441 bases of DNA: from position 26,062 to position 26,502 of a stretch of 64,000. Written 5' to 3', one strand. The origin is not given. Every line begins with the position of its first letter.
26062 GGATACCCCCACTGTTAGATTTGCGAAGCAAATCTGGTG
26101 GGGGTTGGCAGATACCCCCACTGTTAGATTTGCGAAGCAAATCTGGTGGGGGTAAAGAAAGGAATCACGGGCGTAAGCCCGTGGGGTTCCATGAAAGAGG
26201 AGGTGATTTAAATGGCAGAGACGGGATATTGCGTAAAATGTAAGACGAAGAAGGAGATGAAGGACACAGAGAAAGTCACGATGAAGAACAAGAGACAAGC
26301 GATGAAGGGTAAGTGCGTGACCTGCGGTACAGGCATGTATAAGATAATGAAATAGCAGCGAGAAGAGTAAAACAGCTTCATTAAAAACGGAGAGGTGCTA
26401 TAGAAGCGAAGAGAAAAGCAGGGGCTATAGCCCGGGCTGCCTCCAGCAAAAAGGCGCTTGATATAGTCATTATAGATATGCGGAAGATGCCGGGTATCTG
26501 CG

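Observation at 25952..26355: Strong promoter plus a 230-nt repeat-built structured leader in front of an unannotated 47-aa zinc-ribbon gene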

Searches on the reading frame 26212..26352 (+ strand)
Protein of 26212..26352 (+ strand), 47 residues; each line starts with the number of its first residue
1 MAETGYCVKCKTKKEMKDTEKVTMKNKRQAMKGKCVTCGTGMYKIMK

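Call 7: search_protein_families(library=pfam, proteins=[window:26212-26352:+], max_evalue=10)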
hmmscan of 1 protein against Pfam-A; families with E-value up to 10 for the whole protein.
seq(47 aa): 5 families
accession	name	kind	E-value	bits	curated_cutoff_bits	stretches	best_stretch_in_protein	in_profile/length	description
PF18930.5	DUF5679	-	2.5e-13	50.4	27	1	6-45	1-40/40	Domain of unknown function (DUF5679)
PF13187.11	Fer4_9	-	0.014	15.8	27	1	5-40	6-42/52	4Fe-4S dicluster domain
PF05488.18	PAAR_motif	-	0.044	14.4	27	1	7-40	34-66/70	PAAR motif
PF17980.7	ADD_DNMT3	-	0.26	11.7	26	1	23-44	8-29/56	DNMT3, cysteine rich ADD domain, GATA1-like zinc finger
PF22289.1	DmmA-like_C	-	0.72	10.3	27.4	0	6-22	3-19/44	Dimethylamine monooxygenase subunit DmmA-like, C-terminal domain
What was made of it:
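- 26212..26355 (+): 47-aa DUF5679 zinc-ribbon gene (CxxC...CxxC). Calls 7 (PF18930, 50.4 bits), 11 (788 homologs), 13 (28 of 47 columns invariant), 49 (AF2 pLDDT 86, four-stranded zinc ribbon) and 53 (conserved DUF5679-rsfS-argS order).
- On DUF5679 (PF18930): 50.4 bits against 27, E=2.5e-13, model positions 1-40 of 40 (call 7).
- Checked: The ORF 26212-26355 encodes 47 aa with CxxC...CxxC and matches Pfam DUF5679 at E=2.5e-13, 50.4 bits against a cutoff of 27 (call 7).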

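Call 8: search_protein_families(library=ncbifam, proteins=[window:26212-26352:+], max_evalue=10)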
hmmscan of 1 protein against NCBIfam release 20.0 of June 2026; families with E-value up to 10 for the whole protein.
seq(47 aa): 5 families
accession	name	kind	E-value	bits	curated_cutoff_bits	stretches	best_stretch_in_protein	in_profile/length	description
NF047605.1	LIC10235_fam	equivalog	0.082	13.2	160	1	12-42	39-69/92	LIC10235 family protein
TIGR04337.1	AmmeMemoSam_rS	hypoth_equivalog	0.087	11.7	220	1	2-42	291-329/349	AmmeMemoRadiSam system radical SAM enzyme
NF001753.0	PRK00481.1-3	subfamily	0.15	11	243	1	5-40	123-157/252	NAD-dependent protein deacylase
NF040867.1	prot_deacyl_CobB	equivalog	0.41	9.8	320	1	4-40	119-152/242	NAD-dependent protein deacetylase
TIGR04104.1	cxxc_20_cxxc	subfamily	0.45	10.9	45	1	6-43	2-36/93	TIGR04104 family putative zinc finger protein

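Call 11: find_homologous_proteins(query=window:26212-26352:+, max_evalue=0.001)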
Query seq(47 aa) (47 aa): 788 proteins with E <= 0.001 among 791 candidates; the best 120 are listed.
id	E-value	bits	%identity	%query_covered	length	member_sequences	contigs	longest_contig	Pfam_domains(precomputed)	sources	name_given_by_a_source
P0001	4.0e-21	90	98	100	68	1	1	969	PF18930.6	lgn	-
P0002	4.3e-20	87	94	100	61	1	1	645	PF18930.6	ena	-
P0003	1.2e-19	85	91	100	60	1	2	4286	PF18930.6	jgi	jgi:hypothetical protein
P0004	1.9e-19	85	89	98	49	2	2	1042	PF18930.6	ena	-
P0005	3.3e-19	84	89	98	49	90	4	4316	PF18930.6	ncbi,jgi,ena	jgi:hypothetical protein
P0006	9.6e-19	82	87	100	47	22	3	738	PF18930.6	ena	-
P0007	1.1e-18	82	87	100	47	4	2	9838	PF18930.6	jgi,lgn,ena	-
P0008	1.2e-18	82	83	100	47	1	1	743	PF18930.6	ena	-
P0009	1.4e-18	82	89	100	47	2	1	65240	PF18930.6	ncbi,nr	ncbi:MAG: DUF5679 domain-containing protein [Candidatus Omnitrophica bacterium]|nr:DUF5679 domain-co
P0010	1.5e-18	82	87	100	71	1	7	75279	PF18930.6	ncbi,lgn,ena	-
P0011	1.5e-18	82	87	100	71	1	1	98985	PF18930.6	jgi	jgi:hypothetical protein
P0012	1.7e-18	82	87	98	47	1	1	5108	PF18930.6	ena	-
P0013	1.7e-18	82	87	100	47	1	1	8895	PF18930.6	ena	-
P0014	2.2e-18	81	85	100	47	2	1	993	PF18930.6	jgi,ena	-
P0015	2.6e-18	81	87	100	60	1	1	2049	PF18930.6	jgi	jgi:hypothetical protein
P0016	2.6e-18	81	87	100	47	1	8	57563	PF18930.6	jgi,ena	-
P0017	3.1e-18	81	89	100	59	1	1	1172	PF18930.6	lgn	-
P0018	3.2e-18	81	87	100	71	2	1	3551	PF18930.6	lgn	-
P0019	3.4e-18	81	87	98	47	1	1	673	PF18930.6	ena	-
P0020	3.7e-18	81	87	98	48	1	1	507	PF18930.6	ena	-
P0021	4.2e-18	80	83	100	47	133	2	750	PF18930.6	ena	-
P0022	5.1e-18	80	85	100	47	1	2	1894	PF18930.6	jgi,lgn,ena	jgi:hypothetical protein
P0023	5.2e-18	80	87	100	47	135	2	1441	PF18930.6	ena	-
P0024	5.6e-18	80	85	100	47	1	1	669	PF18930.6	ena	-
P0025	5.6e-18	80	85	98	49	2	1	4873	PF18930.6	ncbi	-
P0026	5.7e-18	80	85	100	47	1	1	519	PF18930.6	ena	-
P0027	6.1e-18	80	79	100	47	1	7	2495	PF18930.6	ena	-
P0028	6.8e-18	80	85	98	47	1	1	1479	PF18930.6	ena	-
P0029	7.1e-18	80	85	100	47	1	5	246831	PF18930.6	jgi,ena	jgi:hypothetical protein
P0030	7.2e-18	80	87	100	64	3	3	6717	PF18930.6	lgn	-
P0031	8.6e-18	79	85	100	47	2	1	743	PF18930.6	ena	-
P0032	9.5e-18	79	85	98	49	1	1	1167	PF18930.6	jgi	jgi:hypothetical protein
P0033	9.6e-18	79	83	98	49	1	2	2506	PF18930.6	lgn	-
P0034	1.1e-17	79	85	100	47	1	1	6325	PF18930.6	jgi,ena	-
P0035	1.3e-17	79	83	98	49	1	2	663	PF18930.6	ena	-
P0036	1.3e-17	79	85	100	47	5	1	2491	PF18930.6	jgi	jgi:hypothetical protein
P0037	1.3e-17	79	85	100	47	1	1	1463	PF18930.6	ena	-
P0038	1.4e-17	79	85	98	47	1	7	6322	PF18930.6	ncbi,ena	-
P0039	1.4e-17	79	89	100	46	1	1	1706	PF18930.6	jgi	jgi:hypothetical protein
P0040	1.5e-17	79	85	100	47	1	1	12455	PF18930.6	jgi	jgi:hypothetical protein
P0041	1.5e-17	79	83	100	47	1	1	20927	PF18930.6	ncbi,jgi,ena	-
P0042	1.8e-17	78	85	100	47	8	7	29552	PF18930.6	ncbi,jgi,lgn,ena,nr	ncbi:MAG: hypothetical protein KKH77_03450 [Candidatus Omnitrophica bacterium]|nr:hypothetical prote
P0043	1.9e-17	78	85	100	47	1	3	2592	PF18930.6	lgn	-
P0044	2.0e-17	78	85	98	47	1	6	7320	PF18930.6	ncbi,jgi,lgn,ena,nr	ncbi:MAG: DUF5679 domain-containing protein [Candidatus Omnitrophica bacterium]|nr:DUF5679 domain-co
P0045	2.0e-17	78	85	100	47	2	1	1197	PF18930.6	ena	-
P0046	2.1e-17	78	80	98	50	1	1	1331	PF18930.6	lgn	-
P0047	2.2e-17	78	80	98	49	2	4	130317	PF18930.6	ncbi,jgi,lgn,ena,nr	ncbi:MAG: isoleucyl-tRNA synthetase [Omnitrophica WOR_2 bacterium SM23_72]|nr:MAG: isoleucyl-tRNA sy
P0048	2.2e-17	78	85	100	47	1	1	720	PF18930.6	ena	-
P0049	2.4e-17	78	85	98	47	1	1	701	PF18930.6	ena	-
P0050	2.8e-17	78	83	98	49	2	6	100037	PF18930.6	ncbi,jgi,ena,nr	ncbi:MAG: DUF5679 domain-containing protein [Candidatus Omnitrophica bacterium]|nr:DUF5679 domain-co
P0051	2.8e-17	78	85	98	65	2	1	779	PF18930.6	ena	-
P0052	2.8e-17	78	83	100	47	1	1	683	PF18930.6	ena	-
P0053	2.9e-17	78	83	100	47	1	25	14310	PF18930.6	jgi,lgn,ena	jgi:hypothetical protein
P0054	3.0e-17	78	85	98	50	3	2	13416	PF18930.6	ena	-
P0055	3.2e-17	78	83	98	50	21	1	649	PF18930.6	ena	-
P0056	3.3e-17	78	79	100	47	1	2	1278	PF18930.6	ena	-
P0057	3.4e-17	78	83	98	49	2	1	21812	PF18930.6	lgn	-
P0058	3.5e-17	78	83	100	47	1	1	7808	PF18930.6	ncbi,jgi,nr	ncbi:MAG: DUF5679 domain-containing protein [Candidatus Omnitrophota bacterium]|jgi:Domain of unknow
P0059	3.6e-17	78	80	98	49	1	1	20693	PF18930.6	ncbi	-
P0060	3.9e-17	77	83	98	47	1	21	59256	PF18930.6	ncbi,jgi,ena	jgi:hypothetical protein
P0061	4.0e-17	77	83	98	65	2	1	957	PF18930.6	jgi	jgi:hypothetical protein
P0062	4.1e-17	77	85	98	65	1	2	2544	PF18930.6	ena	-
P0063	4.3e-17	77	83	100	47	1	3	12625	PF18930.6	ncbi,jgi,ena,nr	ncbi:MAG: DUF5679 domain-containing protein [Candidatus Omnitrophota bacterium]|jgi:hypothetical pro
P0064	4.6e-17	77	81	100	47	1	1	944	PF18930.6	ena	-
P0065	4.6e-17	77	83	98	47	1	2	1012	PF18930.6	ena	-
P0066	4.9e-17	77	80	98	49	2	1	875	PF18930.6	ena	-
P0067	5.0e-17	77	83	100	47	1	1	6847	PF18930.6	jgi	-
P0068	5.1e-17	77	78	98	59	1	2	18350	PF18930.6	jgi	-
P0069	5.3e-17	77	83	98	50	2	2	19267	PF18930.6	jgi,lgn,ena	jgi:hypothetical protein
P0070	5.4e-17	77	83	100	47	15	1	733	PF18930.6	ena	-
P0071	5.4e-17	77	83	98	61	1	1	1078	PF18930.6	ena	-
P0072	5.6e-17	77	80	98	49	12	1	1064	PF18930.6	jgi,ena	-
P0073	5.7e-17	77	83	98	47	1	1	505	PF18930.6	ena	-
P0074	5.9e-17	77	83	98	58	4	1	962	PF18930.6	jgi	-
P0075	5.9e-17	77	83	98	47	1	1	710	PF18930.6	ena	-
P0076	6.0e-17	77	83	100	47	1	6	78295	PF18930.6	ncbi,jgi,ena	-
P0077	6.0e-17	77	85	100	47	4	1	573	PF18930.6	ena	-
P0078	6.1e-17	77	81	100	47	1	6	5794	PF18930.6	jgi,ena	-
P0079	6.2e-17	77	81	100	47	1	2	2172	PF18930.6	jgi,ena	-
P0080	6.3e-17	77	83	100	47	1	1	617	PF18930.6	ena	-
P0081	6.4e-17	77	83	98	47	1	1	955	PF18930.6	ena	-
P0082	6.9e-17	77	80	98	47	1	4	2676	PF18930.6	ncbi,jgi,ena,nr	ncbi:MAG: DUF5679 domain-containing protein [Candidatus Omnitrophica bacterium]|nr:DUF5679 domain-co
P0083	6.9e-17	77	81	100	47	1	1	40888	PF18930.6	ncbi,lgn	ncbi:MAG: DUF5679 domain-containing protein [Candidatus Omnitrophota bacterium]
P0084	7.1e-17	77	81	100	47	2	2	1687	PF18930.6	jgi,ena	-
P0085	7.2e-17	77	83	100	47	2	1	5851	PF18930.6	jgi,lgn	jgi:Domain of unknown function (DUF5679)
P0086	7.3e-17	77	81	100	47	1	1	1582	PF18930.6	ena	-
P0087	7.8e-17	76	78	98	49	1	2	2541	PF18930.6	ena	-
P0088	8.1e-17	76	80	98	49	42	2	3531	PF18930.6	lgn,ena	-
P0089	8.8e-17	76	81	100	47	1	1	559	PF18930.6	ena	-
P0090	8.8e-17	76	82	96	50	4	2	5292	PF18930.6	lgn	-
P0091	9.0e-17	76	83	98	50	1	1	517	PF18930.6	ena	-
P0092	9.2e-17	76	83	98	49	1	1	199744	PF18930.6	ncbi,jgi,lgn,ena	ncbi:MAG: DUF5679 domain-containing protein [Candidatus Omnitrophota bacterium]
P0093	9.5e-17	76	79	100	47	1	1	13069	PF18930.6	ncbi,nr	ncbi:MAG: DUF5679 domain-containing protein [Candidatus Omnitrophota bacterium]|nr:DUF5679 domain-co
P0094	9.5e-17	76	80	98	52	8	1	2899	PF18930.6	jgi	jgi:hypothetical protein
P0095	1.0e-16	76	81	100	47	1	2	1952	PF18930.6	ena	-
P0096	1.3e-16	76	80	98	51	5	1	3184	PF18930.6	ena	-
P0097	1.3e-16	76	81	100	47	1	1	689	PF18930.6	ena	-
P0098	1.6e-16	76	83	100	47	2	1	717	PF18930.6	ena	-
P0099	1.6e-16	76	80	98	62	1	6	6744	PF18930.6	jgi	jgi:hypothetical protein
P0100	1.8e-16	75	83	98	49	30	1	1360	PF18930.6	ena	-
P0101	1.8e-16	75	81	100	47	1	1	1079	PF18930.6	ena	-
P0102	2.0e-16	75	80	98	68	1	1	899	PF18930.6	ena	-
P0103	2.0e-16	75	81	100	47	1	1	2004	PF18930.6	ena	-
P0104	2.1e-16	75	80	98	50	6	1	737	PF18930.6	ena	-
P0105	2.1e-16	75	81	100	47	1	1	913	PF18930.6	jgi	-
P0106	2.1e-16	75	76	98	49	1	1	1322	PF18930.6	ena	-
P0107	2.3e-16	75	78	98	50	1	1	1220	PF18930.6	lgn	-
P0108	2.5e-16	75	81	100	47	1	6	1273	PF18930.6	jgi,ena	-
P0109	2.5e-16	75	80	98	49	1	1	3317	PF18930.6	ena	-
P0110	2.6e-16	75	78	98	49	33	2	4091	PF18930.6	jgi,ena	-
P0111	2.6e-16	75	81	100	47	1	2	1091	PF18930.6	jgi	jgi:hypothetical protein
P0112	2.6e-16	75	78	98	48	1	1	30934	PF18930.6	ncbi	ncbi:MAG: DUF5679 domain-containing protein [Candidatus Omnitrophota bacterium]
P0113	2.7e-16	75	80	98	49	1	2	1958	PF18930.6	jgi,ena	-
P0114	2.9e-16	75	80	98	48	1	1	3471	PF18930.6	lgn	-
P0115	3.1e-16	75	81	100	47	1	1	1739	PF18930.6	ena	-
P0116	3.1e-16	75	80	98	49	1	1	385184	PF18930.6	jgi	-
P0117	3.2e-16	75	78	98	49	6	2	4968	PF18930.6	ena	-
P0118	3.5e-16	75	76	98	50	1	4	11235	PF18930.6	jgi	-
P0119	3.5e-16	74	82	94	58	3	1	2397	PF18930.6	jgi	-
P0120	3.5e-16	74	78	98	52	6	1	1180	PF18930.6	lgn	-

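Call 14: find_related_loci(query=A1, collection=genome_contigs, flank=3000)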
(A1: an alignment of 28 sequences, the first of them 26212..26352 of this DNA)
Query A1 (47 aa) in genome_contigs; peptide patterns used: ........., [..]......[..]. (x = any residue, [..] = any of these).
600 stretches matched a pattern (row limit reached: there are more); 526 encode a relative of the query (tblastn E <= 1e-3); the best 80 are kept; 80 distinct loci.
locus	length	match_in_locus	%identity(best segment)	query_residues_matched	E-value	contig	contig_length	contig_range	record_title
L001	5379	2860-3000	94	1-47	1e-24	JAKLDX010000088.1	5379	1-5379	MAG: Candidatus Omnitrophota bacterium isolate RA.bin12 RA.bin12_88, whole genome shotgun sequence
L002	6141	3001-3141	89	1-47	1e-23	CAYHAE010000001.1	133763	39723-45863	MAG TPA_asm: uncultured Planctomycetia bacterium isolate ERP119294_co1_439 genome assembly, contig: NODE_130_length_1337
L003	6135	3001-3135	93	1-45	3e-23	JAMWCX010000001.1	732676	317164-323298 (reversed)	MAG: Candidatus Omnitrophota bacterium isolate QZM4_2.bins.201.Tibet NODE_4_length_732676_cov_4.377431, whole genome sho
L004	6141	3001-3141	87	1-47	7e-23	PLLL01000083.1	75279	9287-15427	MAG: Dehalococcoidia bacterium isolate fen_1078 73.20120800_E3X.37_contig_6503, whole genome shotgun sequence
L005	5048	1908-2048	85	1-47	8e-23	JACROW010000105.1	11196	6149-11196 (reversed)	MAG: Candidatus Omnitrophota bacterium isolate NC_groundwater_1971_Pr3_S-0.2um_46_2 scaffold_608057, whole genome shotgu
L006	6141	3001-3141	87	1-47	1e-22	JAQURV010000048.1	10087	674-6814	MAG: Candidatus Omnitrophota bacterium isolate STD1_81 NODE_19359_length_10087_cov_2.961546_Sandtown_D1, whole genome sh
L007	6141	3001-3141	87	1-47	1e-22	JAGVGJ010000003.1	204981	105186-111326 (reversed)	MAG: Candidatus Omnitrophota bacterium isolate DeMMO2_5 c_000000107183, whole genome shotgun sequence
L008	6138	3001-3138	89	1-46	2e-22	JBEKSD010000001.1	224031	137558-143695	MAG: Candidatus Omnitrophota bacterium isolate SPRUCE 526 SPRUCE_526_1, whole genome shotgun sequence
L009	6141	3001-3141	89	1-47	2e-22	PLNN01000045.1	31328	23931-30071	MAG: Candidatus Omnitrophota bacterium isolate fen_1320 73.20120800_E1X.39_contig_9646, whole genome shotgun sequence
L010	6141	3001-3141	85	1-47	3e-22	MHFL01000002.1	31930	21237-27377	MAG: Omnitrophica bacterium RIFCSPLOWO2_01_FULL_45_10 rifcsplowo2_01_scaffold_10979, whole genome shotgun sequence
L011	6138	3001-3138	87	1-46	3e-22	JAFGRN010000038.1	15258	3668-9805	MAG: Candidatus Omnitrophota bacterium isolate Zod_Metabat.83 k87_5857485, whole genome shotgun sequence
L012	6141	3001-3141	85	1-47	4e-22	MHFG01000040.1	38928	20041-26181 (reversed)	MAG: Omnitrophica bacterium RIFCSPHIGHO2_02_FULL_46_20 rifcsphigho2_02_scaffold_3006, whole genome shotgun sequence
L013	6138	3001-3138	87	1-46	8e-22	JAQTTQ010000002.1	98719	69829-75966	MAG: Candidatus Omnitrophota bacterium isolate STB_44 NODE_474_length_98719_cov_7.939752_Sandtown_B, whole genome shotgu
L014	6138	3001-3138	87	1-46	8e-22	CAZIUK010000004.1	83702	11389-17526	MAG TPA_asm: uncultured Planctomycetales bacterium isolate binchicken_co154_195 genome assembly, contig: NODE_237_length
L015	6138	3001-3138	87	1-46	8e-22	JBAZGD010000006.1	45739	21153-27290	MAG: Candidatus Omnitrophota bacterium isolate SO_2017_LW3_36 NODE_1756_length_45739_cov_2.366987_LW162_2017, whole geno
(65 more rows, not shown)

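Call 21: find_encoding_contigs(protein=window:26212-26352:+, flank=3000, max_places=10)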
Protein seq(47 aa) (47 aa): no gene with exactly this product is on record in the collection.

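Call 22: find_encoding_contigs(protein=P0001, flank=3000)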
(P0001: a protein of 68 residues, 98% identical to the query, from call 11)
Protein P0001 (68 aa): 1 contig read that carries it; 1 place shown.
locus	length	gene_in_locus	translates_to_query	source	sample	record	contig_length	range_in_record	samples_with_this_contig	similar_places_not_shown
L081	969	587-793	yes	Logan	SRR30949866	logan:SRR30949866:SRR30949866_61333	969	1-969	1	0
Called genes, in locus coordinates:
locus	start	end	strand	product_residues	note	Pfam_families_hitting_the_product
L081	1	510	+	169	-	?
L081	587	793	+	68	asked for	PF18930:DUF5679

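Call 23: find_encoding_contigs(protein=P0003, flank=3000)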
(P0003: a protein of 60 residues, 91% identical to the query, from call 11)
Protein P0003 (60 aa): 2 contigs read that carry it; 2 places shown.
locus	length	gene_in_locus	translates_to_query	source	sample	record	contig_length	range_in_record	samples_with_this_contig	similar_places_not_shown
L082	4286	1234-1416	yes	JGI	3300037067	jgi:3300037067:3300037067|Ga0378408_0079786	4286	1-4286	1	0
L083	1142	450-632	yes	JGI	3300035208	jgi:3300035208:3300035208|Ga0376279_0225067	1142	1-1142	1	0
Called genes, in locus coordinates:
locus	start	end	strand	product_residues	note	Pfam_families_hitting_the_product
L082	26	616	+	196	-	PF00171:Aldedh (faint)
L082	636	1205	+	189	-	PF01467:CTP_transf_like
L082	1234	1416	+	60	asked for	PF18930:DUF5679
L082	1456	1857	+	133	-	PF02410:RsfS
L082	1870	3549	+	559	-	PF03485:Arg_tRNA_synt_N, PF00750:tRNA-synt_1d, PF05746:DALR_1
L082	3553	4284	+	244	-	?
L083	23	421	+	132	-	PF01467:CTP_transf_like (weak)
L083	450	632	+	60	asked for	PF18930:DUF5679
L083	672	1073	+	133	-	PF02410:RsfS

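Call 24: find_encoding_contigs(protein=P0002, flank=3000)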
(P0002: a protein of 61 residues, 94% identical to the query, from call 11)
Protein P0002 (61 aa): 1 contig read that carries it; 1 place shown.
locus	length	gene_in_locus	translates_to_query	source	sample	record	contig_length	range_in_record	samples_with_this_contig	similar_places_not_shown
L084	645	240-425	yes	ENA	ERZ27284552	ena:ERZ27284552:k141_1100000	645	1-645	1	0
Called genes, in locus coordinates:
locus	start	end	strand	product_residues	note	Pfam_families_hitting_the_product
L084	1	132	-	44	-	?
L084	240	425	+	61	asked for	PF18930:DUF5679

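Call 42: search_solved_structures(query=A1, max_evalue=10, show_alignments=3)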
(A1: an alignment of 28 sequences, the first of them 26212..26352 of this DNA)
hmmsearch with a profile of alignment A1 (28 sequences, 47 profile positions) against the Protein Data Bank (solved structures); distinct sequences matched with E-value up to 10: 6.
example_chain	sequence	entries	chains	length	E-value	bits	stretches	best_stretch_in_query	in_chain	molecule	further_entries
8zo9_8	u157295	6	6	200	0.28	14.2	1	9-31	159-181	VCPI-8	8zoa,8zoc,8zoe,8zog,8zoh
6tb3_BW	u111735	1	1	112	0.73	12.8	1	12-29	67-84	General negative regulator of transcription subunit 5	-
7ewk_3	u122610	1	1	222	0.89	12.6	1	11-31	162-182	Chlorophyll a-b binding protein Lhca3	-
8bcv_3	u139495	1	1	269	1.3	12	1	11-31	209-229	Chlorophyll a-b binding protein 3, chloroplastic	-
7ew6_3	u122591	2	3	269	1.3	12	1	11-31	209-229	Chlorophyll a-b binding protein, chloroplastic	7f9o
7y7b_a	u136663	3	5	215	1.8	11.5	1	13-33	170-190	ACPI-13/10 | ACPI-13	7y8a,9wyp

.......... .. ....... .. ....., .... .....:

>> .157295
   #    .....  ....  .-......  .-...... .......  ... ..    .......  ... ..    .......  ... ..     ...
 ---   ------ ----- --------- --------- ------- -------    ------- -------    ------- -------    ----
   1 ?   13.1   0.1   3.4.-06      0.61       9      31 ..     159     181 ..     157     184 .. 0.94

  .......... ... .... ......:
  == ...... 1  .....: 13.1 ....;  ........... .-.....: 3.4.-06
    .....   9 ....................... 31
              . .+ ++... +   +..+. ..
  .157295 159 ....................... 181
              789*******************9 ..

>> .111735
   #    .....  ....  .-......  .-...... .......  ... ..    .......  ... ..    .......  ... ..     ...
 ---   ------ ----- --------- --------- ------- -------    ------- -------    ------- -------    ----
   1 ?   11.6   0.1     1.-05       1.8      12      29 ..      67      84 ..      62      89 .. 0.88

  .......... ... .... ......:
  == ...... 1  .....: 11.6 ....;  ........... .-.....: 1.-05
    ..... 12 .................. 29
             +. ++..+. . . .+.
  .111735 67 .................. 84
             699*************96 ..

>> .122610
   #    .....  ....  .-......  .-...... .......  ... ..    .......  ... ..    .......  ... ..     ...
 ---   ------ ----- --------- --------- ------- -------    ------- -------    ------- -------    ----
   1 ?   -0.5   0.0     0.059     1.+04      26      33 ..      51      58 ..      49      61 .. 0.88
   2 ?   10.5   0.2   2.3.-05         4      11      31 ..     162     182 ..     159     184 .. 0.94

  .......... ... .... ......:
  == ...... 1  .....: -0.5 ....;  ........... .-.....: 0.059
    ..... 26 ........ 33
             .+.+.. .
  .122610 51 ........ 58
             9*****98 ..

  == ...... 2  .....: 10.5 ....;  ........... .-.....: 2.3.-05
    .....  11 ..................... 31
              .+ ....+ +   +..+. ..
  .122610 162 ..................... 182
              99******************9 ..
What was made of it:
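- Tried and rejected: A PDB sequence search found nothing meaningful (call 42).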

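Call 49: predict_structure(alignment_id=A1)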
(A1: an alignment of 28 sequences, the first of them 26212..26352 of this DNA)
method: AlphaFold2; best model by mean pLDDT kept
length: 47 residues; sequences in the alignment: 28
mean_pLDDT: 86.4   pTM: 0.53
mean pLDDT of the five models: 86.4, 80.9, 80.5, 78.2, 77.9
residues with pLDDT >= 90: 10; 70-90: 35; 50-70: 2; < 50: 0
segments of 3 or more residues with pLDDT < 50: none
pLDDT, mean of each block of 10 residues (from residue 1): 82 88 88 90 83
secondary structure, 60 per line:
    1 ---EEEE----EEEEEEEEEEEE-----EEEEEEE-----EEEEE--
elements in order: E4-7 E12-23 E29-35 E41-45
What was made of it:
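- On DUF5679 (PF18930): The AF2 model has four strands and pLDDT 86 (call 49).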
